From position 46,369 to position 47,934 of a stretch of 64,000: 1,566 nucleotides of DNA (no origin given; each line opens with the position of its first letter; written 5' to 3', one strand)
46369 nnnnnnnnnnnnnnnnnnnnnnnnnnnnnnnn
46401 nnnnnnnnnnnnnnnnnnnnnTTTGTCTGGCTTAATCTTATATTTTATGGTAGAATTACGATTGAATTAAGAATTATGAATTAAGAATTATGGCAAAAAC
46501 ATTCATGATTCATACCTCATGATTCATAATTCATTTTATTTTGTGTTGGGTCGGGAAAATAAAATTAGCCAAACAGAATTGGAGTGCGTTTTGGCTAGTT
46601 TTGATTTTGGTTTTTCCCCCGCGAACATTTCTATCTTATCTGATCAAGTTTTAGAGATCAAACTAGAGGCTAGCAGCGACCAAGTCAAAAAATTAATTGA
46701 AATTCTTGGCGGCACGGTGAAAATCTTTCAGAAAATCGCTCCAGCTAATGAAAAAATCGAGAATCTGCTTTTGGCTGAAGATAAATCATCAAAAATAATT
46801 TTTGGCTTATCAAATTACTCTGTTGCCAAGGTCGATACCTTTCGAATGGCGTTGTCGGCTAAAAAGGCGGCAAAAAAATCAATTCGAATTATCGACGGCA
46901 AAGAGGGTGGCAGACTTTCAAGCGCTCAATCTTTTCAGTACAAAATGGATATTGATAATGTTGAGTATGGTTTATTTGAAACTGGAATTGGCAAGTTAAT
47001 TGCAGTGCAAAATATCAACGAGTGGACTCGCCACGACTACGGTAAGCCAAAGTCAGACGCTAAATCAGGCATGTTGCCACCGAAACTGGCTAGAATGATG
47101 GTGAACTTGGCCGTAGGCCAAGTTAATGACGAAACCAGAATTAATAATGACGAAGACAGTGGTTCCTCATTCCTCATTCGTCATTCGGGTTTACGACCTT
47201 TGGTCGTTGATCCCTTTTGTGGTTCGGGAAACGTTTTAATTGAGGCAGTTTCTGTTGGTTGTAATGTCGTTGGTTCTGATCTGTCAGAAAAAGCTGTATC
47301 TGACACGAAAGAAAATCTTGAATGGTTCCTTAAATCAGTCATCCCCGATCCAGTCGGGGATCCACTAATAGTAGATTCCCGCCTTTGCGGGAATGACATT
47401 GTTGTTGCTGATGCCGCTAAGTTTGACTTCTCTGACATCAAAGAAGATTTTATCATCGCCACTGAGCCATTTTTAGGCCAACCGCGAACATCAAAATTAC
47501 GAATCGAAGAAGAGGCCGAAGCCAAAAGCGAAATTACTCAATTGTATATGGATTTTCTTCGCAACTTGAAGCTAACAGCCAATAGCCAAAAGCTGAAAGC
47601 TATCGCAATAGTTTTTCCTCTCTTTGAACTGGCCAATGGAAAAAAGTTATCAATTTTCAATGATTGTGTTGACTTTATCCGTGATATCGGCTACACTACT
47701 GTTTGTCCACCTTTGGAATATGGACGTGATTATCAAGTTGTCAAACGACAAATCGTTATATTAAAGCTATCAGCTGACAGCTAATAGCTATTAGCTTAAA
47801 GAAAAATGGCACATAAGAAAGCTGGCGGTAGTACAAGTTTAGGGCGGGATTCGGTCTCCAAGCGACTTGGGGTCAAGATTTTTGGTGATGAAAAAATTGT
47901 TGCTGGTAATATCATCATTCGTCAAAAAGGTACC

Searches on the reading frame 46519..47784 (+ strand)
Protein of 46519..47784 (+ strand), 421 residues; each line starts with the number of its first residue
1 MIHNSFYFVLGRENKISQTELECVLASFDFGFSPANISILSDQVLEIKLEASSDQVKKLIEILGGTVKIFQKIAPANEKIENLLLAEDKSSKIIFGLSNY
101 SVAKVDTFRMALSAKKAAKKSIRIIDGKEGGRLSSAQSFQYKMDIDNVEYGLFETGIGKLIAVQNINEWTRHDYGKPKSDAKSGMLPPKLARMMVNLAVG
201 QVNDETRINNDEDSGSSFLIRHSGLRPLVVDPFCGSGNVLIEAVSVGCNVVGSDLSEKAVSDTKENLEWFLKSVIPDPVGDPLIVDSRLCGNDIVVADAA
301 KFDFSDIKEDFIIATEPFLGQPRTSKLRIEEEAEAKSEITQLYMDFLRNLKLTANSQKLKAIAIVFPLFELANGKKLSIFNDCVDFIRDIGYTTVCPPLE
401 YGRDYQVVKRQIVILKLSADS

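Call 11: search_protein_families(library=pfam, proteins=[window:46519-47784:+], max_evalue=0.001)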
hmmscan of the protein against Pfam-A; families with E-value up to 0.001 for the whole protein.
window:46519-47784:+ (421 aa): 4 families
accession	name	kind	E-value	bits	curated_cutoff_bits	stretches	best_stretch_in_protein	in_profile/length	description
PF01170.24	UPF0020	-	2.9e-06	27.6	22.3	1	229-252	32-55/197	RMKL-like, methyltransferase domain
PF03602.21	Cons_hypoth95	-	0.00033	20.8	24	1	226-268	42-85/182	Conserved hypothetical protein 95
PF01555.25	N6_N4_Mtase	-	0.00049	20.5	26.7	1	228-264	184-220/221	DNA methylase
PF13649.12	Methyltransf_25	-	0.00073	20.6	27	0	229-267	1-41/97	Methyltransferase domain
